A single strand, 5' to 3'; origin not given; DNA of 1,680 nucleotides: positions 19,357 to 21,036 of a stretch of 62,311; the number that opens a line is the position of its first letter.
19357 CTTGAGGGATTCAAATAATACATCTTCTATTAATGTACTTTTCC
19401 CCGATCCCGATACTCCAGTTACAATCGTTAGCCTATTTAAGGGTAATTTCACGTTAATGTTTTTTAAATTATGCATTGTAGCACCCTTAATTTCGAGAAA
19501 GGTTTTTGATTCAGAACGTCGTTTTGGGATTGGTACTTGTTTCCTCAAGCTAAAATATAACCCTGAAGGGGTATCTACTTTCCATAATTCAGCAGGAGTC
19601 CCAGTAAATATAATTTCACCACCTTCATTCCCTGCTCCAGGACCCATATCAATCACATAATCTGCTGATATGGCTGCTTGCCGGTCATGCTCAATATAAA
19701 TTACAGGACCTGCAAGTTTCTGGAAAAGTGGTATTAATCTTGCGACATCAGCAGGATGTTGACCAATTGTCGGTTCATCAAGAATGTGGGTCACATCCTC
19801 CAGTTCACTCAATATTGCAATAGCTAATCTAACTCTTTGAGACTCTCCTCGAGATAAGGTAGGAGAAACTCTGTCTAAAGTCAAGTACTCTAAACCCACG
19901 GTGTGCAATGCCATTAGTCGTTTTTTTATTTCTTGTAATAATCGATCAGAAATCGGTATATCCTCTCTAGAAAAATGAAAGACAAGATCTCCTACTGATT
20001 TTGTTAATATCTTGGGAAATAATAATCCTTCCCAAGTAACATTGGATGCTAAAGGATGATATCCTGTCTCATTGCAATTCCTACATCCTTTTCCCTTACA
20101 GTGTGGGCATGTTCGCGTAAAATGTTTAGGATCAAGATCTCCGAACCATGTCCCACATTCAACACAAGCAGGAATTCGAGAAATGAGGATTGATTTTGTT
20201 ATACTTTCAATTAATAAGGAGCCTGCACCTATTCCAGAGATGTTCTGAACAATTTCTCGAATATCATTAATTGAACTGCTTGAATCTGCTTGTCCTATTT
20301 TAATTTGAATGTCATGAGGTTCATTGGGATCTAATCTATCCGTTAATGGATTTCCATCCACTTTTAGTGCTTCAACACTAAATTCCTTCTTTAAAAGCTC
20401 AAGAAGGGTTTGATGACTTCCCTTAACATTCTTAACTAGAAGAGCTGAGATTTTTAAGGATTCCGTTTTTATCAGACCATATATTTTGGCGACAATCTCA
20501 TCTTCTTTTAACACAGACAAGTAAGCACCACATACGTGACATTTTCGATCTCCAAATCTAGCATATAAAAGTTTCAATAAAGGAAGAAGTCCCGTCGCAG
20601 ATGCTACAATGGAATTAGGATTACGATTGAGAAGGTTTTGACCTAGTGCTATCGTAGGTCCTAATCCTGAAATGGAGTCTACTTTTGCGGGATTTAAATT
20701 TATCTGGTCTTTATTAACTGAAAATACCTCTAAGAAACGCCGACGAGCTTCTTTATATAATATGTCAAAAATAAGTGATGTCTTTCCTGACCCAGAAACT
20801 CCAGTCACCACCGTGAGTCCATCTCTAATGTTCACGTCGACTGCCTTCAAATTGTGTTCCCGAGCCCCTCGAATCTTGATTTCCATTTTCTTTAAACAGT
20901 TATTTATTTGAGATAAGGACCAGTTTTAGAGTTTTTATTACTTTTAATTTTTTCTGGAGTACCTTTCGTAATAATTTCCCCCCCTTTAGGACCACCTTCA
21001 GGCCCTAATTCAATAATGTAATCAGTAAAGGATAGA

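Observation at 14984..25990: PadR-headed seven-gene operon combining three UvrA-like units, BtrH-like proteins, a DUF3795 protein and an alpha/alpha-toroid protein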

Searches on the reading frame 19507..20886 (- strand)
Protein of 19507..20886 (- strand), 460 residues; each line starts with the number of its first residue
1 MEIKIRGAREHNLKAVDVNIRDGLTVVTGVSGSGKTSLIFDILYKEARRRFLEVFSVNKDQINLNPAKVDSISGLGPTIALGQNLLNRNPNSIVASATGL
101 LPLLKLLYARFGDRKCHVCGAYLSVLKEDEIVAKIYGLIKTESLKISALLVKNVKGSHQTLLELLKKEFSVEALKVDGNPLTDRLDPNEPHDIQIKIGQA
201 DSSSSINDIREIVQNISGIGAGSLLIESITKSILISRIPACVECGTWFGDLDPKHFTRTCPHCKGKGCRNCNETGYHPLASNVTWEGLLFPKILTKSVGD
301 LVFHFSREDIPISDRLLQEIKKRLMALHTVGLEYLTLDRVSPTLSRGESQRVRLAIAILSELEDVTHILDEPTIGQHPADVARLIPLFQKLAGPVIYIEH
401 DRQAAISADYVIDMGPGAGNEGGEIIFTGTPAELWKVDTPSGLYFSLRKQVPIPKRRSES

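Call 67: search_solved_structures(query=window:19507-20886:-, max_evalue=0.001, show_alignments=3)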
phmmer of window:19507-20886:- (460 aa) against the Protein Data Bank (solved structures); distinct sequences matched with E-value up to 0.001: 26.
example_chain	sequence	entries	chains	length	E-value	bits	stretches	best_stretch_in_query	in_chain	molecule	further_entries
9gxk_A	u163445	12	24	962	2e-113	382.8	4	3-267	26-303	UvrABC system protein A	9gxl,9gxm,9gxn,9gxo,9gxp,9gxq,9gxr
9gxw_A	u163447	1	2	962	1.3e-112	380.1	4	3-267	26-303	UvrABC system protein A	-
9gxu_A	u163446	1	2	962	1.4e-112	380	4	3-267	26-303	UvrABC system protein A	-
2r6f_A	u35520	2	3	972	7e-107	361.2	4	3-268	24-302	Excinuclease ABC subunit A | Excinuclease ABC, A subunit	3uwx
3pih_A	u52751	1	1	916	4.1e-106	358.7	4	308-457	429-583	UvrABC system protein A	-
3ux8_A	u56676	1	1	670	2.1e-95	323.4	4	307-457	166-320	Excinuclease ABC, A subunit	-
6n9l_A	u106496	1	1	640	2.8e-95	323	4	309-457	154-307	UvrABC system protein A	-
9ga5_A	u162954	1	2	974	8.7e-95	321.4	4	5-269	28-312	UvrABC system protein A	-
3zqj_A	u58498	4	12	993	9.6e-95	321.2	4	5-269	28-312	UVRABC SYSTEM PROTEIN A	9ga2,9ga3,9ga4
2vf7_A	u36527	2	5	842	1e-77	265.1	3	314-445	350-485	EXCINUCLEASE ABC, SUBUNIT A. | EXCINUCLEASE ABC SUBUNIT A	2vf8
7sh1_A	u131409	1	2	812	1.6e-72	248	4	267-449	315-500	Excinuclease ABC subunit UvrA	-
3gfo_A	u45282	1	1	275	2.4e-06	29.9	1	318-431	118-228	Cobalt import ATP-binding protein cbiO 1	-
7lb8_U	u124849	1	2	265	7.6e-06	28.2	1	325-444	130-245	Iron(3+)-hydroxamate import ATP-binding protein FhuC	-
4zir_A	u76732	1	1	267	1.1e-05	27.7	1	326-433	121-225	Energy-coupling factor transporter ATP-binding protein EcfA2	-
2yz2_A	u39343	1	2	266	1.1e-05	27.7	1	326-433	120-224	Putative ABC transporter ATP-binding protein TM_0222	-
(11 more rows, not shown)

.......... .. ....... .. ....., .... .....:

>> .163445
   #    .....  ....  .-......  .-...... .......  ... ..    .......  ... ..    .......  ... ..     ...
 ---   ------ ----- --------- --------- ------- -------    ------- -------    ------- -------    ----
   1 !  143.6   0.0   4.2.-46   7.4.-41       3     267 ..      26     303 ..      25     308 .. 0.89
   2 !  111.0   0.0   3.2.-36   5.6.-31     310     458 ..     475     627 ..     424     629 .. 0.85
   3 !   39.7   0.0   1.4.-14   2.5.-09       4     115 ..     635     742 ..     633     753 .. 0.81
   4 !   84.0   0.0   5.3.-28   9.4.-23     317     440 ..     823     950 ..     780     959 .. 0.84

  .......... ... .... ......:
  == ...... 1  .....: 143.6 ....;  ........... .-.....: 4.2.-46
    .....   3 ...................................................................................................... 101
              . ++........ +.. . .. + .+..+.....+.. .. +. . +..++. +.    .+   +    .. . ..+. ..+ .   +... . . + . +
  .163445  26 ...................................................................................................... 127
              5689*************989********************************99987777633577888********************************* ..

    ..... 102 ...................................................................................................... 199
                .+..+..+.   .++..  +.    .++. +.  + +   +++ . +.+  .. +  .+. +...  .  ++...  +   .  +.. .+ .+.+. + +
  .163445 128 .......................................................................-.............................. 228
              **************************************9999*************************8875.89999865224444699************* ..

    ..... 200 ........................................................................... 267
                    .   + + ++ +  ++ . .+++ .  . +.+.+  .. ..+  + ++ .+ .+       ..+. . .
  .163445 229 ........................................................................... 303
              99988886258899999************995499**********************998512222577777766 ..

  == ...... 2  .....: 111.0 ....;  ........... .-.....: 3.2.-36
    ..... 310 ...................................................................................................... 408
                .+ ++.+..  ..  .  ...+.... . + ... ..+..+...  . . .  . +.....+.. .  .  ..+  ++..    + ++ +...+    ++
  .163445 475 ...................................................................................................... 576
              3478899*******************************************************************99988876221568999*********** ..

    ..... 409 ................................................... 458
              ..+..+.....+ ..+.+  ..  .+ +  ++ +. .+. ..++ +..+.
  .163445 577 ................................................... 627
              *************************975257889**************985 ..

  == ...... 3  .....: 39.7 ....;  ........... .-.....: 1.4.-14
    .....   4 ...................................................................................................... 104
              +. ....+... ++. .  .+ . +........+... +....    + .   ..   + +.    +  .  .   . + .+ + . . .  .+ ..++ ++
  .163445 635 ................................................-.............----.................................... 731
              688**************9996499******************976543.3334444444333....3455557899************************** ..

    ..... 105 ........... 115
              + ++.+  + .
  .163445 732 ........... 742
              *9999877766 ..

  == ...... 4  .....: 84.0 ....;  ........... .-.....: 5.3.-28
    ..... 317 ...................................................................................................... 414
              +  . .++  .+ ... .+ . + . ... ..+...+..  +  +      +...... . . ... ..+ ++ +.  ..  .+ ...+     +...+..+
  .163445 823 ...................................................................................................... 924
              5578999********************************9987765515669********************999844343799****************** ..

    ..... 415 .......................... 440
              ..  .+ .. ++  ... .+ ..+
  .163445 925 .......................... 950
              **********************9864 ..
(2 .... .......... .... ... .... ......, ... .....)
